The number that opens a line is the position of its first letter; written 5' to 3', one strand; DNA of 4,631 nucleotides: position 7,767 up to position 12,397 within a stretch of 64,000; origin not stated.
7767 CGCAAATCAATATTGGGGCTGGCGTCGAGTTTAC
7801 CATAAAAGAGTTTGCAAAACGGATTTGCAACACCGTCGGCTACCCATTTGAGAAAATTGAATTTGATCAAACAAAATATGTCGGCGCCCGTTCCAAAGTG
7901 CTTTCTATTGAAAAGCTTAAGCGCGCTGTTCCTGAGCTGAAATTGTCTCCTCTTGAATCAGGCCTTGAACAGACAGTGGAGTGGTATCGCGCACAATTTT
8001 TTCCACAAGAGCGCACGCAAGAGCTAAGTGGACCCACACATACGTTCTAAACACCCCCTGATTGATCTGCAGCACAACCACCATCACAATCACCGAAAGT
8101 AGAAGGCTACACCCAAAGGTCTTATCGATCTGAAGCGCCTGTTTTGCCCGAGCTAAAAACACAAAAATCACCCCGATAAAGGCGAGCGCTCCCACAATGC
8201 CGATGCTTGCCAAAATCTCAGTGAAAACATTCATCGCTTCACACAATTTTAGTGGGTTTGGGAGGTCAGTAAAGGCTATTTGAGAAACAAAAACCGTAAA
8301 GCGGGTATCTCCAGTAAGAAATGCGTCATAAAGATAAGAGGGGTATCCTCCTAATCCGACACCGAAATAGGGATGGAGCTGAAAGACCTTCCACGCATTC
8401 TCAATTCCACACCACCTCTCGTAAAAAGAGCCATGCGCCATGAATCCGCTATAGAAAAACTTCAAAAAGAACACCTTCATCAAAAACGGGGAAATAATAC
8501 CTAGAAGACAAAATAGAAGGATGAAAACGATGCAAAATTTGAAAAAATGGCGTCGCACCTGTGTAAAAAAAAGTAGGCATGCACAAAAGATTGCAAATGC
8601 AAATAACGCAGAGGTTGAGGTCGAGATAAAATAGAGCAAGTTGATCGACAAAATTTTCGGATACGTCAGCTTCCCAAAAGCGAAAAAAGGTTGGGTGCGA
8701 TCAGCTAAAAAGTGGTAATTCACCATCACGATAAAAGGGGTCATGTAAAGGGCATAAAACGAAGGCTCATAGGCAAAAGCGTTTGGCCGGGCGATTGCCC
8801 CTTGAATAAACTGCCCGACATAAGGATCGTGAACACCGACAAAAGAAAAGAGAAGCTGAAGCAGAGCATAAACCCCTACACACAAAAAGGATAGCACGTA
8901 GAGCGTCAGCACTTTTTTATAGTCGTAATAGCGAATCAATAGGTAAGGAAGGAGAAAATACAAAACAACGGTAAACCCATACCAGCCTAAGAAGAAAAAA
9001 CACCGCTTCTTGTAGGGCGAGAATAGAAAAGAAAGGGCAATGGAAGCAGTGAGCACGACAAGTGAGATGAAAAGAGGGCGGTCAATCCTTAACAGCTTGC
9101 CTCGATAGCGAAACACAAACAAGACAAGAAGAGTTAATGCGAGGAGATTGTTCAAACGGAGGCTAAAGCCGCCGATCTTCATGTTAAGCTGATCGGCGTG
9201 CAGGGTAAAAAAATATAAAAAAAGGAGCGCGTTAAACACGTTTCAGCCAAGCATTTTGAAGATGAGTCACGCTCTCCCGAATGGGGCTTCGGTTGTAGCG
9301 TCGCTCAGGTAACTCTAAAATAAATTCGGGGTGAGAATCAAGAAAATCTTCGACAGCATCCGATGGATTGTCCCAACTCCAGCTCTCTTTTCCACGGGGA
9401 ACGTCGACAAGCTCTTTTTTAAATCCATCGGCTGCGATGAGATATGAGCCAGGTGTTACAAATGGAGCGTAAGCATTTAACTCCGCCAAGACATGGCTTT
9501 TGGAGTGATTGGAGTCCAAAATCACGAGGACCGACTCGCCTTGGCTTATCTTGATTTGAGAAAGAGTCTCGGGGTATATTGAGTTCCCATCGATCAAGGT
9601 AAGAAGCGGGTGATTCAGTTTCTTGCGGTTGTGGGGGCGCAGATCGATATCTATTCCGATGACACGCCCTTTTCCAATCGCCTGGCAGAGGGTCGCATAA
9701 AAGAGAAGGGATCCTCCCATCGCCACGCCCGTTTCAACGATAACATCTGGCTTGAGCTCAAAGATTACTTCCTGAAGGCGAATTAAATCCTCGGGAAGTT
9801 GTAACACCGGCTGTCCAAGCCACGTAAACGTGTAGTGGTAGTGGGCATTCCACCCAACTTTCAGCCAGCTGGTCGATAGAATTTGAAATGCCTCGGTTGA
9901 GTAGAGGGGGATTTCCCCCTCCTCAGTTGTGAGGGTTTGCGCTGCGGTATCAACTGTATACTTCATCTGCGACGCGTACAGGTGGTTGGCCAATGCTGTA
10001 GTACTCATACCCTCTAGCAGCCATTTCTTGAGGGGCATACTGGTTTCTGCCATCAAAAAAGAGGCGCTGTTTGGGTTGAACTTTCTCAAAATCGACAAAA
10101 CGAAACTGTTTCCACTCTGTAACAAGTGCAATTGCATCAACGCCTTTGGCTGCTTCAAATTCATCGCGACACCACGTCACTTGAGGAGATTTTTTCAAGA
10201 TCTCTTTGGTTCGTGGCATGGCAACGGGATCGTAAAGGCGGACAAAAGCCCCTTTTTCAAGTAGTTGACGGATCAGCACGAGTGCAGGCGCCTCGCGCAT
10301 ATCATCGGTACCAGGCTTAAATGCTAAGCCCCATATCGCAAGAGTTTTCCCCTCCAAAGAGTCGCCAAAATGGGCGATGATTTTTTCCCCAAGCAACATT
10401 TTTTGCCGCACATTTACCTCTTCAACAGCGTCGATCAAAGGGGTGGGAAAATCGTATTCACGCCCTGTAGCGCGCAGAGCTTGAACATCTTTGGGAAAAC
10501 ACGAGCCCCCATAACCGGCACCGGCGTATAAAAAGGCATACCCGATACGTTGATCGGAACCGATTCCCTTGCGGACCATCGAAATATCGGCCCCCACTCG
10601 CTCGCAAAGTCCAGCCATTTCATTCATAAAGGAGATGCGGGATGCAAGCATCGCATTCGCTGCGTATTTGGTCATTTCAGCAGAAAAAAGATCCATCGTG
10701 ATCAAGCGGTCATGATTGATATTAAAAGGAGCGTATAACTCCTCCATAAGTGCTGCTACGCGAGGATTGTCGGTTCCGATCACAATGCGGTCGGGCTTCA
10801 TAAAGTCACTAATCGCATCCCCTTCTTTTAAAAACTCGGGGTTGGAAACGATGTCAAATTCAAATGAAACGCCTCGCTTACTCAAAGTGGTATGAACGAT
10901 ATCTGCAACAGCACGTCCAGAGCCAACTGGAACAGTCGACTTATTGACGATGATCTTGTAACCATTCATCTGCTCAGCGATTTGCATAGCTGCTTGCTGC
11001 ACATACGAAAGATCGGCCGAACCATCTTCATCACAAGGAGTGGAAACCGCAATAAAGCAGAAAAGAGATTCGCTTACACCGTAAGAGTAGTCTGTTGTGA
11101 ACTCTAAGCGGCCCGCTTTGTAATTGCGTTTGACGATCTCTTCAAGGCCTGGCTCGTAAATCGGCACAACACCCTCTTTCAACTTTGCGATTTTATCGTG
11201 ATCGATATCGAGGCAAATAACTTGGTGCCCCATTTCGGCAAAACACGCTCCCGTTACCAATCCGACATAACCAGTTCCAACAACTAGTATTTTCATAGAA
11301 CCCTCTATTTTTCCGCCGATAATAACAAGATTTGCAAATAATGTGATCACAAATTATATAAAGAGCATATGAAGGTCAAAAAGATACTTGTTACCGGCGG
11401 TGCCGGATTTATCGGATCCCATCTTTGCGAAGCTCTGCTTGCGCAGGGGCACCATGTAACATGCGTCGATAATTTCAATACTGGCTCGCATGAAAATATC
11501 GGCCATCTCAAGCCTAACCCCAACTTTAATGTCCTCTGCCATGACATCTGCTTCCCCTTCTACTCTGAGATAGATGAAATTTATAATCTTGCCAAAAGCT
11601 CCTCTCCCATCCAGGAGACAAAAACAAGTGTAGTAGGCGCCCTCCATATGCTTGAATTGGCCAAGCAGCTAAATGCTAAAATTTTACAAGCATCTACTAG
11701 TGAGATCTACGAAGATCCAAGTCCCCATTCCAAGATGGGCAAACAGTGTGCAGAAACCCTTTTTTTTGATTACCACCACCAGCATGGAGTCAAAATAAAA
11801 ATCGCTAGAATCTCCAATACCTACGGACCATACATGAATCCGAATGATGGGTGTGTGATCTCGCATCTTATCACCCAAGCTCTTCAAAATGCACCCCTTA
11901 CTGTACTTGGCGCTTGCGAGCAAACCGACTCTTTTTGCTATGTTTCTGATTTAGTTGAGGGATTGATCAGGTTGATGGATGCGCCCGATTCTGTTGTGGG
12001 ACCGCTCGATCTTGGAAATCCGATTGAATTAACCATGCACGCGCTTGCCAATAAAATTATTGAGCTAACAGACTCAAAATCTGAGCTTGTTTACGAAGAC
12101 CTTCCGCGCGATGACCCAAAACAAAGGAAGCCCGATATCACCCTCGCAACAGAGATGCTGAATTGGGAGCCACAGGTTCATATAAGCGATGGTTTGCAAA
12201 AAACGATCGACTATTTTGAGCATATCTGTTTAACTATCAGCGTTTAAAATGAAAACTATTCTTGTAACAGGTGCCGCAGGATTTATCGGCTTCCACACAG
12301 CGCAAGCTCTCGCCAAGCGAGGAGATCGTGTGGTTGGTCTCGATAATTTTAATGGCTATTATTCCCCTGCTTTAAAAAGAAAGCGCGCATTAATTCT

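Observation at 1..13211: O-antigen/capsule-type glycan locus in a lineage whose best-known members make only rough LOS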

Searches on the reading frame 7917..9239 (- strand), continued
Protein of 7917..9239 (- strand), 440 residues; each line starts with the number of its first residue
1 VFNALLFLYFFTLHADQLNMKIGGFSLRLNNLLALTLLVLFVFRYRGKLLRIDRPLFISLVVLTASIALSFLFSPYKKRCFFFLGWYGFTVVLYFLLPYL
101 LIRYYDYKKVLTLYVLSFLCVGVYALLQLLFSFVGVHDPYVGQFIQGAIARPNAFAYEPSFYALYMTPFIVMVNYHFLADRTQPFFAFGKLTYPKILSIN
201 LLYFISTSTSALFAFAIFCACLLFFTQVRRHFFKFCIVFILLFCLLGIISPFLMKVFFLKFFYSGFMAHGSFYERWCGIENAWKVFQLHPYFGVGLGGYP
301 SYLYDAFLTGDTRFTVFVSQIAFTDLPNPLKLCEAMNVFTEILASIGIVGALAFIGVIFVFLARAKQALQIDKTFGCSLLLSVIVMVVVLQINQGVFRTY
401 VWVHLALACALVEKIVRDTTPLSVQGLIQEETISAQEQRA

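Call 66: search_protein_families(library=ncbifam, proteins=[L084:10082-11905:+], max_evalue=1e-10)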
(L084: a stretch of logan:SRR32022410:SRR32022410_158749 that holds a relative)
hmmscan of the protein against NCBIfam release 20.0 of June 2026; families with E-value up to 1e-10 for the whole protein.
L084:10082-11905:+ (607 aa): 181 families (the best 25 are shown)
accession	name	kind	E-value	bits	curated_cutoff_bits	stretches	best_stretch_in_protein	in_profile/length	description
NF045513.1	HepA_fam_ABC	equivalog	8.5e-122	407.6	725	1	26-594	37-609/610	heterocyst formation ABC transporter subunit HepA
TIGR02203.1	MsbA_lipidA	equivalog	1.4e-98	330.8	602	1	73-594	50-569/572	lipid A export permease/ATP-binding protein MsbA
TIGR02204.1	MsbA_rel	hypoth_equivalog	9.3e-96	321.7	780.4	1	84-594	68-575/576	ABC transporter, permease/ATP-binding protein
NF010178.0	PRK13657.1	equivalog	1.6e-87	294.3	733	1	119-594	96-570/588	glucan ABC transporter ATP-binding protein/ permease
TIGR00958.1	3a01208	subfamily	1.2e-86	291.5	874.6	1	150-589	273-709/711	antigen peptide transporter 2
TIGR01846.1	type_I_sec_HlyB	subfamily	3.8e-85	286.6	725.55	1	81-595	185-693/694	type I secretion system permease/ATPase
TIGR03796.1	NHLM_micro_ABC1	equivalog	4.1e-83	279.8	853.3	1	77-589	192-707/710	NHLP family bacteriocin export ABC transporter peptidase/permease/ATPase subunit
NF052233.1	CphA_assoc_ABC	equivalog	5.7e-82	276.3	880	1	119-596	270-745/766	cyanophycin metabolism-associated ABC transporter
TIGR03797.1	NHLM_micro_ABC2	equivalog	1.9e-80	271.2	709.4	1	55-594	153-685/686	NHLP bacteriocin export ABC transporter permease/ATPase subunit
NF008381.0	PRK11176.1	equivalog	3e-80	270.2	867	1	86-594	72-579/582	lipid A ABC transporter ATP-binding protein/permease MsbA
TIGR02857.1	CydD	equivalog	7.7e-77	259.4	435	1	66-566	31-529/529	thiol reductant ABC exporter subunit CydD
NF008055.0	PRK10789.1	equivalog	2.1e-74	251.1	845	1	75-595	57-572/590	SmdA family multidrug ABC transporter permease/ATP-binding protein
TIGR03375.1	type_I_sec_LssB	subfamily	7e-74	249.4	693.1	1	161-581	274-689/696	type I secretion system permease/ATPase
NF008364.0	PRK11160.1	equivalog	2.4e-69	234.5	630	1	74-591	53-572/575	heme ABC transporter ATP-binding protein/permease CydC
TIGR01192.1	chvA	subfamily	1.2e-68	232.2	585.4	1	154-590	136-566/585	glucan export ABC transporter ATP-binding protein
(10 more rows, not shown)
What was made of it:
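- On ABC-transporter-dependent glycan export: All NCBIfam scores are below cut-offs: HepA 408 against 725, MsbA 331 against 602 (call 66).
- Closest known: Helicobacter pylori Wzk. Different: Its best models are HepA and MsbA, and PglK scores lower (call 66).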

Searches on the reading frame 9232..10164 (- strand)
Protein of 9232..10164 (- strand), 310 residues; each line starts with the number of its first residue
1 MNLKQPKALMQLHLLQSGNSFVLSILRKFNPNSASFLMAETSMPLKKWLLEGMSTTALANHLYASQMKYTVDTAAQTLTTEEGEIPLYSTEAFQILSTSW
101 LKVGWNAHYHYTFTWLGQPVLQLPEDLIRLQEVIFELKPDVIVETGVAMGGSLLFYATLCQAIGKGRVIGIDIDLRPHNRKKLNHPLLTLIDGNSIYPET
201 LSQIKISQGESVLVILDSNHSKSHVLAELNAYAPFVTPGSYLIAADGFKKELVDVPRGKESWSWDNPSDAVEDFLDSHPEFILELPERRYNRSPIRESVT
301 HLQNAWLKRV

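Call 3: search_protein_families(library=pfam, proteins=[window:9232-10164:-], max_evalue=0.01)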
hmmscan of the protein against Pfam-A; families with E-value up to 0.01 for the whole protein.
window:9232-10164:- (310 aa): 2 families
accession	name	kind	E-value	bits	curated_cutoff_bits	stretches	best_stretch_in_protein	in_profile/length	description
PF04989.18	RMNT_CmcI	-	8.5e-60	202.4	23.2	1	108-310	2-206/206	Rhamnosyl O-methyltransferase/CmcI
PF13578.12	Methyltransf_24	-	2.5e-10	41.6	26.3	1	143-244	1-102/105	Methyltransferase domain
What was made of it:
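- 9232..9966 (-): CmcI / rhamnosyl-O-methyltransferase-family methyltransferase. Pfam RMNT_CmcI at 202 bits (call 3).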

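Call 9: search_protein_families(library=ncbifam, proteins=[window:9232-10164:-], max_evalue=0.00001)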
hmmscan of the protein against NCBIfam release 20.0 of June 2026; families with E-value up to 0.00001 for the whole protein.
window:9232-10164:- (310 aa): 1 family
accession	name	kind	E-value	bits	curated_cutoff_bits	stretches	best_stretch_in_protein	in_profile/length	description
NF045824.1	RhmsylMtase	equivalog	2.2e-24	86.1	400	1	100-247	22-173/226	rhamnosyl O-methyltransferase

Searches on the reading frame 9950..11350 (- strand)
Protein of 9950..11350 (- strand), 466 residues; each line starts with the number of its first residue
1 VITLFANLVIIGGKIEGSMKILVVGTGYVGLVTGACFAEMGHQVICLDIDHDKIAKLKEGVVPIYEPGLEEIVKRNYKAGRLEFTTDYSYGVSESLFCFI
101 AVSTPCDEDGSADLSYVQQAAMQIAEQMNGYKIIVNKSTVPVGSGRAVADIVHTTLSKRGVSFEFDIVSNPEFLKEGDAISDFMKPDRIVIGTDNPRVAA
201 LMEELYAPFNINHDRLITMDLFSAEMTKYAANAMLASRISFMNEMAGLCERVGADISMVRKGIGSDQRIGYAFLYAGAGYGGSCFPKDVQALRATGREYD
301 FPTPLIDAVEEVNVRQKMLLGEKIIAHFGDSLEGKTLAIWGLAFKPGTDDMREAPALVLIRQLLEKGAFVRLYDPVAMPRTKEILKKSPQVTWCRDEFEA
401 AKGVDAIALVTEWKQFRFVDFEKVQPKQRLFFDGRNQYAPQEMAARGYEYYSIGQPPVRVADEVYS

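Call 3: search_protein_families(library=pfam, proteins=[window:9950-11350:-], max_evalue=0.01)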
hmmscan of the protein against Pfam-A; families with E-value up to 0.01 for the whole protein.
window:9950-11350:- (466 aa): 7 families
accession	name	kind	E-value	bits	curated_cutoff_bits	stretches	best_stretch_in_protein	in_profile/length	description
PF03721.20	UDPG_MGDP_dh_N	-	1.5e-67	227.3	27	1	19-205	1-187/187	UDP-glucose/GDP-mannose dehydrogenase family, NAD binding domain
PF00984.24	UDPG_MGDP_dh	-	5.1e-37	126.3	25.4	1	223-313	2-92/94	UDP-glucose/GDP-mannose dehydrogenase family, central domain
PF03720.21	UDPG_MGDP_dh_C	-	1.1e-28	100.1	30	1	338-439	1-102/103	UDP-glucose/GDP-mannose dehydrogenase family, UDP binding domain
PF01262.27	AlaDh_PNT_C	-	0.0012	18.8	23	1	9-59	17-69/214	Alanine dehydrogenase/PNT, C-terminal domain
PF00070.33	Pyr_redox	-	0.0026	18.7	22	0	20-48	1-29/82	Pyridine nucleotide-disulphide oxidoreductase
PF02737.24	3HCDH_N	-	0.0035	17.7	22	1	20-64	1-45/180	3-hydroxyacyl-CoA dehydrogenase, NAD binding domain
PF02558.23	ApbA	-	0.0036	17.4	22.2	1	21-76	1-55/150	Ketopantoate reductase PanE/ApbA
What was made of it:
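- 9950..11296 (-): UDP-glucose 6-dehydrogenase (Ugd). All three UDPG_MGDP_dh Pfam domains are present (call 3).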

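Call 66: search_protein_families(library=ncbifam, proteins=[window:9950-11296:-], max_evalue=1e-10)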
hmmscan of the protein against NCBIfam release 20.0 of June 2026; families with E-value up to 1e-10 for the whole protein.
window:9950-11296:- (448 aa): 7 families
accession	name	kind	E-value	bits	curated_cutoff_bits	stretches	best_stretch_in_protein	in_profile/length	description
NF047673.2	TeichurnBiosyTuaD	equivalog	3.3e-156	520.8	700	1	2-442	3-436/439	UDP-glucose 6-dehydrogenase TuaD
TIGR03026.1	NDP-sugDHase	subfamily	9.7e-131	436.3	189.8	1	1-418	1-413/413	nucleotide sugar dehydrogenase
NF041297.1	UDPGDh_AglM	equivalog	3.3e-109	365.7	670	1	1-424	1-421/429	UDP-glucose 6-dehydrogenase AglM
NF040825.1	UDPMaNacDH_Arch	equivalog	8.3e-50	169.9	750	1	1-419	1-400/418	UDP-N-acetyl-D-mannosamine dehydrogenase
NF008286.0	PRK11064.1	equivalog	6.8e-44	150.1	459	1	2-409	5-410/420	UDP-N-acetyl-D-mannosamine dehydrogenase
NF011631.0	PRK15057.1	equivalog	1.7e-40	139.4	757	1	1-359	1-339/388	UDP-glucose 6-dehydrogenase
NF011729.0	PRK15182.1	equivalog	4.7e-21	75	592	1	2-359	8-357/425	Vi polysaccharide biosynthesis UDP-N-acetylglucosamine C-6 dehydrogenase TviB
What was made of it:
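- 9950..11296 (-): NCBIfam NDP-sugar dehydrogenase scores 436 bits, above the 190-bit cut-off, and TuaD scores 521 bits (call 66).
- On UDP-glucose 6-dehydrogenase: TIGR03026 scores 436 bits against a cut-off of 190 (call 66).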

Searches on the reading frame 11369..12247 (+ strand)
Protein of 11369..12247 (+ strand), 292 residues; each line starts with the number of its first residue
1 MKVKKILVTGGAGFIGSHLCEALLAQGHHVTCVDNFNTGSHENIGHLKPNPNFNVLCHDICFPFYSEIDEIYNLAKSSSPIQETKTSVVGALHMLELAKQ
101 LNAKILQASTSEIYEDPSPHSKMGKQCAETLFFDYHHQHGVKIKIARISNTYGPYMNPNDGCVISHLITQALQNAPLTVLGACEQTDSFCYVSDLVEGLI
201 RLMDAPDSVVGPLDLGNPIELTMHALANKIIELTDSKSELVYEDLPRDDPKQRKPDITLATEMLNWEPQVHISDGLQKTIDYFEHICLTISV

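Call 5: search_protein_families(library=pfam, proteins=[window:11369-12247:+], max_evalue=0.01)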
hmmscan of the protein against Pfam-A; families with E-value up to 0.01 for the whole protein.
window:11369-12247:+ (292 aa): 8 families
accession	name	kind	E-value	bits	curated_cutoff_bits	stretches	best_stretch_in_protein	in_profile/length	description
PF01370.27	Epimerase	-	1.1e-36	126.9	20.9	1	6-210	1-232/240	NAD dependent epimerase/dehydratase family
PF16363.11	GDP_Man_Dehyd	-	1.6e-32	113.8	27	1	7-279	1-332/332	GDP-mannose 4,6 dehydratase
PF07993.18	NAD_binding_4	-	1.3e-06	28.3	20.1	0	8-30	1-23/258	Male sterility protein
PF04321.23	RmlD_sub_bind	-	3.8e-06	26.6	27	1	5-241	2-238/287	RmlD substrate binding domain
PF02719.21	Polysacc_synt_2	-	4.3e-05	23.3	20.2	0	6-27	1-22/293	Polysaccharide biosynthesis protein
PF00106.31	adh_short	-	0.00079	19.4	26.6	1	4-53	1-49/195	short chain dehydrogenase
PF01073.25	3Beta_HSD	-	0.0021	17.6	22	1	7-34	1-30/280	3-beta hydroxysteroid dehydrogenase/isomerase family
PF05368.20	NmrA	-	0.0046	17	27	1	4-31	3-30/298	NmrA-like family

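Call 9: search_protein_families(library=ncbifam, proteins=[window:11369-12247:+], max_evalue=0.00001)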
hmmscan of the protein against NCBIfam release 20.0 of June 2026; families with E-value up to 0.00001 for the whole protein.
window:11369-12247:+ (292 aa): 16 families
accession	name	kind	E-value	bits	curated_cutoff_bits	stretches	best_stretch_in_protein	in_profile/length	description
TIGR04180.1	EDH_00030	hypoth_equivalog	7.8e-28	97.4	475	1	6-268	1-294/297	NAD-dependent 4,6-dehydratase LegB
TIGR01181.1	dTDP_gluc_dehyt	equivalog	6.9e-27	94.4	365.1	1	5-284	1-312/321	dTDP-glucose 4,6-dehydratase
NF008872.0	PRK11908.1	equivalog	7.7e-15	54.8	294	0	124-238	152-275/349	bifunctional UDP-4-keto-pentose/UDP-xylose synthase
NF007490.0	PRK10084.1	subfamily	8.5e-15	54.6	649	1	111-283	158-334/361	dTDP-glucose 4,6-dehydratase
NF005998.1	PRK08125.1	equivalog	1.7e-14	53.2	777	1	124-283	466-649/649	bifunctional UDP-4-amino-4-deoxy-L-arabinose formyltransferase/UDP-glucuronic acid oxidase ArnA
NF011728.1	PRK15181.1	equivalog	2.7e-14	52.9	760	1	147-283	191-337/348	Vi polysaccharide biosynthesis UDP-N-acetylglucosaminuronic acid C-4 epimerase TviC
NF007582.0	PRK10217.1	equivalog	3.2e-12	46.2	698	1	114-204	154-241/355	dTDP-glucose 4,6-dehydratase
TIGR01179.1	galE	equivalog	5.4e-12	45.2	262.3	1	5-49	1-45/332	UDP-glucose 4-epimerase GalE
NF047837.1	UDPAcbARedWbcJ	equivalog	6.9e-12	44.9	500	1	5-244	2-225/372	UDP-2-acetamido-2,6-beta-L-arabino-hexul-4-ose reductase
TIGR02197.1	heptose_epim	equivalog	1.3e-09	37.7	274.6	1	6-276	1-306/316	ADP-glyceromanno-heptose 6-epimerase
NF047922.1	GDPFucSynFcl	equivalog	1.5e-09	37.8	500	1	134-283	147-301/308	GDP-L-fucose synthase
TIGR01777.1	yfcH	hypoth_equivalog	9.2e-08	32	207.35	0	6-35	1-30/292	TIGR01777 family oxidoreductase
NF041015.1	UDPsulfquin_syn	equivalog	1.9e-07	30.4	575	0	4-39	1-36/384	UDP-sulfoquinovose synthase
NF042422.1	oxyalk_red_OleD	equivalog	2e-07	30.7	580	1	5-45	2-42/329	2-alkyl-3-oxoalkanoate reductase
TIGR02622.1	CDP_4_6_dhtase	equivalog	2.8e-07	30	278.45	0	3-33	4-34/352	CDP-glucose 4,6-dehydratase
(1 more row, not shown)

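Call 26: search_solved_structures(query=window:11369-12247:+, max_evalue=1e-10)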
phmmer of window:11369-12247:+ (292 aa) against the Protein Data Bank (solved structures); distinct sequences matched with E-value up to 1e-10: 51.
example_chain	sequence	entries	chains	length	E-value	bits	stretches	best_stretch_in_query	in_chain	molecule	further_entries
4gll_A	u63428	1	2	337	6.3e-77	261.7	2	123-284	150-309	UDP-glucuronic acid decarboxylase 1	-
2b69_A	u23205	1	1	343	6.7e-77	261.6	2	123-284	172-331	UDP-glucuronate decarboxylase 1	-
4m55_A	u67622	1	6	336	8.8e-77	261.3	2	123-284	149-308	UDP-glucuronic acid decarboxylase 1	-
4lk3_A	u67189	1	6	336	1.2e-76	260.8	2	123-284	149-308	UDP-glucuronic acid decarboxylase 1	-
4zrm_A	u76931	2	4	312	4.8e-28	101.3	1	5-284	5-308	UDP-glucose 4-epimerase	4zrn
6zlj_A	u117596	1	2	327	5.9e-28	101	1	5-286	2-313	Epimerase domain-containing protein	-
6zl6_A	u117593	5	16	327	6.4e-28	100.9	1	5-286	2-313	Epimerase domain-containing protein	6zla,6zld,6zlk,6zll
7ys8_A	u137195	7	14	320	4.9e-26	94.7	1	6-285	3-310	UDP-glucose 4-epimerase | UDP-glucose 4-epimerase along with EC 5.1.3.2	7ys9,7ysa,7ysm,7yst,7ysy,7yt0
8vr2_A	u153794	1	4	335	6.7e-25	91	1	4-283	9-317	NAD-dependent epimerase/dehydratase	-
6wjb_A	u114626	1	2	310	3.8e-20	75.4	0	125-256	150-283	NAD-dependent epimerase/dehydratase family protein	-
6wj9_A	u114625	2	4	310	4.5e-20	75.1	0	125-256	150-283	NAD-dependent epimerase/dehydratase family protein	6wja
6bwl_A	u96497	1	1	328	9e-20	74.2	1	5-285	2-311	Pal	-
6pmh_A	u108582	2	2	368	3.2e-17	65.8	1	131-284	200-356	UDP-glucose 4-epimerase related protein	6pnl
2p5u_A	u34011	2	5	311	5.4e-17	65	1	5-284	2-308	UDP-glucose 4-epimerase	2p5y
6dnt_A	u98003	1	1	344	9.9e-17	64.2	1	1-283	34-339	NAD-dependent epimerase/dehydratase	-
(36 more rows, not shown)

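Call 43: search_solved_structures(query=window:11369-12247:+, max_evalue=1e-70, show_alignments=1)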
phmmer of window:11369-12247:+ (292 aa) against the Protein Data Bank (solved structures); distinct sequences matched with E-value up to 1e-70: 4.
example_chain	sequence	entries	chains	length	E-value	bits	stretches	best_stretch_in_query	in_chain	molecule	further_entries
4gll_A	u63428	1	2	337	6.3e-77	261.7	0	123-284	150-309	UDP-glucuronic acid decarboxylase 1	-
2b69_A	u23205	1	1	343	6.7e-77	261.6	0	123-284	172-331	UDP-glucuronate decarboxylase 1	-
4m55_A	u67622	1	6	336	8.8e-77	261.3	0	123-284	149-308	UDP-glucuronic acid decarboxylase 1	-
4lk3_A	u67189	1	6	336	1.2e-76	260.8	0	123-284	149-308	UDP-glucuronic acid decarboxylase 1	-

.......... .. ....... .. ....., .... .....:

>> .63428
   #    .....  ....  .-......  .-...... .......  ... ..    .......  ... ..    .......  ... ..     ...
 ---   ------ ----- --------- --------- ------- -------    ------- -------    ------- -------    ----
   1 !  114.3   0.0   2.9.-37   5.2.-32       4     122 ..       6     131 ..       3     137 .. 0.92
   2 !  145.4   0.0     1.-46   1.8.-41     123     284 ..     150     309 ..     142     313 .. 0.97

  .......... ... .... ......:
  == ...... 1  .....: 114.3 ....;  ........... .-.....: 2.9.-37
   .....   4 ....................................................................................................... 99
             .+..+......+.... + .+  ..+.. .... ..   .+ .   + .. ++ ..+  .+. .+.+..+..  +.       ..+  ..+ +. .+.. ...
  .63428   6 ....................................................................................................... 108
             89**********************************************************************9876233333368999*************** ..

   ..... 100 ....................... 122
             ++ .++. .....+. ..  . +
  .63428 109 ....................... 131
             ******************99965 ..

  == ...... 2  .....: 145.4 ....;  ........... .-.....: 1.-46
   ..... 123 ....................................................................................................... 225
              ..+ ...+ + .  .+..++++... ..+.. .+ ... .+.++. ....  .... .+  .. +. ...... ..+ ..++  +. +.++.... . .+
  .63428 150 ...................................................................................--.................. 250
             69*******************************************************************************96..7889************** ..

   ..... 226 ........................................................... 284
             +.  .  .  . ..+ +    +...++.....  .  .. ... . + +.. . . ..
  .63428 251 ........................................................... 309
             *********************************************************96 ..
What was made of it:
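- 11369..12247 (+): Degenerate UDP-glucuronate decarboxylase (UXS), probably inactive. It matches human UXS1 at E 6e-77, but in two pieces (calls 26, 43).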
